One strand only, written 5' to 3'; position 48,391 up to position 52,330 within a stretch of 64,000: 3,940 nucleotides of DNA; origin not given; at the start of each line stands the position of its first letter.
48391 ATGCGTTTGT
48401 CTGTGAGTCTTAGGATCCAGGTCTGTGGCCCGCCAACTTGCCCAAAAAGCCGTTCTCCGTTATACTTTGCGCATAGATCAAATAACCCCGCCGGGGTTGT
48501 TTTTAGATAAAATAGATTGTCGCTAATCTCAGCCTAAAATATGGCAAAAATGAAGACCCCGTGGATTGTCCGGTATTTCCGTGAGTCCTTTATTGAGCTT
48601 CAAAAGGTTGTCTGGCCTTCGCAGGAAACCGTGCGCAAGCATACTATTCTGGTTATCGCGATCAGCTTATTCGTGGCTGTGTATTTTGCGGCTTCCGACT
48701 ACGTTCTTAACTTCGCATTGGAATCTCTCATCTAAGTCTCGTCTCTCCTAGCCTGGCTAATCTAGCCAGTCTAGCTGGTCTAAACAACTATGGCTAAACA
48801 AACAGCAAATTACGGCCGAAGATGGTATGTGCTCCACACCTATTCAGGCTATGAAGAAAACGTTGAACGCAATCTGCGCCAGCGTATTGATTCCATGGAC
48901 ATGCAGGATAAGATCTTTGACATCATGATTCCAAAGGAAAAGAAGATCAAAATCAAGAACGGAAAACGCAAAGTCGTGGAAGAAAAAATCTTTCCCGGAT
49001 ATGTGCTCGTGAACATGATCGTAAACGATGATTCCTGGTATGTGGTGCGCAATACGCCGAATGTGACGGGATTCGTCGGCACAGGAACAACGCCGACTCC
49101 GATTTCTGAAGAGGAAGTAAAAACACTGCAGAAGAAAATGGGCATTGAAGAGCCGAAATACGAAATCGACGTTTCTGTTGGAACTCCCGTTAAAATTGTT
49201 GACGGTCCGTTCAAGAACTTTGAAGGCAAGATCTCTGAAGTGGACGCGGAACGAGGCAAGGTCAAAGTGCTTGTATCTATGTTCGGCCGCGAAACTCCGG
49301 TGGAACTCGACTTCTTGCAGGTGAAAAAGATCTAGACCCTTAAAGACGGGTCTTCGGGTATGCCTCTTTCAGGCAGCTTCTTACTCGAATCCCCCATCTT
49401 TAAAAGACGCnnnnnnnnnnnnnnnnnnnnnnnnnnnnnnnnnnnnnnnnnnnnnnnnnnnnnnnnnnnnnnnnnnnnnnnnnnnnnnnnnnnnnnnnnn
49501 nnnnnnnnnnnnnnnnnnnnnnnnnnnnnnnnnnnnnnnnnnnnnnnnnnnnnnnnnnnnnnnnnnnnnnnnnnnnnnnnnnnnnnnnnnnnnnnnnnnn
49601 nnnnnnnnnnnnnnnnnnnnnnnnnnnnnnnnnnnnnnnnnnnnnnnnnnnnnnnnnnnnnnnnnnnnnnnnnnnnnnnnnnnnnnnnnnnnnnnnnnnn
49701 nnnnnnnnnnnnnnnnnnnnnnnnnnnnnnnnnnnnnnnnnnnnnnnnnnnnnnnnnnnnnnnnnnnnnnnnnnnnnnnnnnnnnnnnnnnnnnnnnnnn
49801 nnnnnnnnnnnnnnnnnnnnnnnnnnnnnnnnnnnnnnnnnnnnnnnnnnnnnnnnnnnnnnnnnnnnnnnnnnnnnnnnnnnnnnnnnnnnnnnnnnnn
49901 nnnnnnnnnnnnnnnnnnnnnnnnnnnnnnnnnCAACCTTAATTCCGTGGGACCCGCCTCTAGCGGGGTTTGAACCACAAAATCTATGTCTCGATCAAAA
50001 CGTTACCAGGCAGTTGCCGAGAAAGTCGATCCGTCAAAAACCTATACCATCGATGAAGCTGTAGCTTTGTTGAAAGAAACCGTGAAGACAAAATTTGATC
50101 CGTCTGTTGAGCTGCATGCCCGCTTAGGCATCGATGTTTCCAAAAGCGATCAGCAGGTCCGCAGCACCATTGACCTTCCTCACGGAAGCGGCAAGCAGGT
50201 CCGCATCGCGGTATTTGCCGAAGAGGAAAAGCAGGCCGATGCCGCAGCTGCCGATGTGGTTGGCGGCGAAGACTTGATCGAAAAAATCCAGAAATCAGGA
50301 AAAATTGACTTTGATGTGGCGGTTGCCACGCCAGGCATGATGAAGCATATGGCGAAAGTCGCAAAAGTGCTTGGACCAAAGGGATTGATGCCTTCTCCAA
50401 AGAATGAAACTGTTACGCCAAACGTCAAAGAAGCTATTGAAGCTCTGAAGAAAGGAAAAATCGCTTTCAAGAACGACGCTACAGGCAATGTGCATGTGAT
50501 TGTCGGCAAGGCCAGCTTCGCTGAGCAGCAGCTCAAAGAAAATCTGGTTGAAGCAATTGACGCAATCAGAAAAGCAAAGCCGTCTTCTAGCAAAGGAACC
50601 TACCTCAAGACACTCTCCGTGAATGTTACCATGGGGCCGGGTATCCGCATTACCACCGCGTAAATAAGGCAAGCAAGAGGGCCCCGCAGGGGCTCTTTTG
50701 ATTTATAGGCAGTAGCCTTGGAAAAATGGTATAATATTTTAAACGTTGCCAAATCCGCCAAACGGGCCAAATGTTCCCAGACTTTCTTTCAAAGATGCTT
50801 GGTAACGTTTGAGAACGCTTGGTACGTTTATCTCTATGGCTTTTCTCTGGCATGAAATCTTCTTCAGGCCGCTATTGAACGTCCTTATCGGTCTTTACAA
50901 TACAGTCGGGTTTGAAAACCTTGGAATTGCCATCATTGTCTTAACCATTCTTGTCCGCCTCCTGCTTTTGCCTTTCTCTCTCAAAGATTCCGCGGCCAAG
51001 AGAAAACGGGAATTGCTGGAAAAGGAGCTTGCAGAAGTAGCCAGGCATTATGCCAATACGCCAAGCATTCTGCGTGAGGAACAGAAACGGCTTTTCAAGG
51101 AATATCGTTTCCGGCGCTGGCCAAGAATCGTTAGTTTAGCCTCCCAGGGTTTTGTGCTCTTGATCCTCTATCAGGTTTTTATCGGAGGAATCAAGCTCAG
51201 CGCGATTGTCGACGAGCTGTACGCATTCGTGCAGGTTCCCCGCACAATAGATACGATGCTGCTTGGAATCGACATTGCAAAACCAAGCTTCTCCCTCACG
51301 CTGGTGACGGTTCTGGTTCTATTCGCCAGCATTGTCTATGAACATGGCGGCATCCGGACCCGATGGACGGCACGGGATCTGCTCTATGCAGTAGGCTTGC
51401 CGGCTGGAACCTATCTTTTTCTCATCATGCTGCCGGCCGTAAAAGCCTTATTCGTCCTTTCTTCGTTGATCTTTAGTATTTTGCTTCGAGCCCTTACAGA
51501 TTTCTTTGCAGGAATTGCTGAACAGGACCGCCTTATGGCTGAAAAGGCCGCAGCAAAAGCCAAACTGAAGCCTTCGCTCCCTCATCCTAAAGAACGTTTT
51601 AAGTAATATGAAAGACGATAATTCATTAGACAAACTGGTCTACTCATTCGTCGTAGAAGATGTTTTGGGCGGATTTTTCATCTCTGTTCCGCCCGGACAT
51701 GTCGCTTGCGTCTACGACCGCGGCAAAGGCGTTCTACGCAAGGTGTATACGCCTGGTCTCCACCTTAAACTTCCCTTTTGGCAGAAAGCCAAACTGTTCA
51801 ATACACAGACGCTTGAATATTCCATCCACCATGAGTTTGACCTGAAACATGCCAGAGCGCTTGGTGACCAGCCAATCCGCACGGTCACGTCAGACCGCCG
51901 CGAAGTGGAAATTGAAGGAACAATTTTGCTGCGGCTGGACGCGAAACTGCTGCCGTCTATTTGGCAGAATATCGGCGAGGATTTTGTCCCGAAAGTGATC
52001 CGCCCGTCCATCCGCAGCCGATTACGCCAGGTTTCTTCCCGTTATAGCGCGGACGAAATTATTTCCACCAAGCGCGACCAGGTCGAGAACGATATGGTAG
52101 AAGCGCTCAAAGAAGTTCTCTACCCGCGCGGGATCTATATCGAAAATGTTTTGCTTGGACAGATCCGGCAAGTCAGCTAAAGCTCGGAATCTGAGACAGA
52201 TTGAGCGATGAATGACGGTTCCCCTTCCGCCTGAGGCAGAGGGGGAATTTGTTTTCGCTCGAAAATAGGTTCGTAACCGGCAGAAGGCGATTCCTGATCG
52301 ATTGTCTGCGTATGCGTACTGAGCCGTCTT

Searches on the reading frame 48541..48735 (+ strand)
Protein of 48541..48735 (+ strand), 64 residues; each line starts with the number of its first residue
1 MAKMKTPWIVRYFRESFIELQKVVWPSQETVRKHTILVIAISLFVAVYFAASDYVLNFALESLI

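Call 72: search_protein_families(library=pfam, proteins=[window:48541-48735:+])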
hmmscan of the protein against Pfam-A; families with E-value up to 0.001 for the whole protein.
window:48541-48735:+ (64 aa): 1 family
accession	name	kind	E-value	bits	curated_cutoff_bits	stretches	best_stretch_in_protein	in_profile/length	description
PF00584.25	SecE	-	2.2e-15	56.7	22.7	1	11-63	2-53/55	SecE/Sec61-gamma subunits of protein translocation complex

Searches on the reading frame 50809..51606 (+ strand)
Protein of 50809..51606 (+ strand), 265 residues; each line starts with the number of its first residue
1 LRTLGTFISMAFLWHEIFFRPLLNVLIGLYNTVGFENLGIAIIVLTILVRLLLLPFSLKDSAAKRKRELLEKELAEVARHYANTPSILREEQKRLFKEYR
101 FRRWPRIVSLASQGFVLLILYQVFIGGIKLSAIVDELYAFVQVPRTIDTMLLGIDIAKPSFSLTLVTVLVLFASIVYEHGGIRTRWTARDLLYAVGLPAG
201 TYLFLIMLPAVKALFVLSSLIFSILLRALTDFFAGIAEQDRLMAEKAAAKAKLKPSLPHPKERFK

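Call 72: search_protein_families(library=pfam, proteins=[window:50809-51606:+])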
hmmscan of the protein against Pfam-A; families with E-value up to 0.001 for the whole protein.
window:50809-51606:+ (265 aa): 1 family
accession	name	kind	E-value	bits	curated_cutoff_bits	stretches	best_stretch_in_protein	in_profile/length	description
PF02096.25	60KD_IMP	-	1.6e-14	54.7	35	1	39-226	2-157/163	60Kd inner membrane protein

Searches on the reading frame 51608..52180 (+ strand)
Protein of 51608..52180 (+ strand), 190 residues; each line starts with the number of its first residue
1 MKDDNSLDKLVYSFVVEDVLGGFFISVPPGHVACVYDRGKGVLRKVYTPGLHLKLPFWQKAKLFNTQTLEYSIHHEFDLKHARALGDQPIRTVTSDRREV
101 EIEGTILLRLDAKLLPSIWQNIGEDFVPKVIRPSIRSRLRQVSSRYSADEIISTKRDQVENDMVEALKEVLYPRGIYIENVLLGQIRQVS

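Call 84: search_protein_families(library=pfam, max_evalue=0.000001, proteins=[window:51608-52180:+])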
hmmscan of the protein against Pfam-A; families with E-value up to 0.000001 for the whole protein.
window:51608-52180:+ (190 aa): 1 family
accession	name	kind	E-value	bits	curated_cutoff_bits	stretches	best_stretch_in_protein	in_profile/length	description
PF01145.31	Band_7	-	9.4e-24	84.8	23.6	1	26-187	2-146/176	SPFH domain / Band 7 family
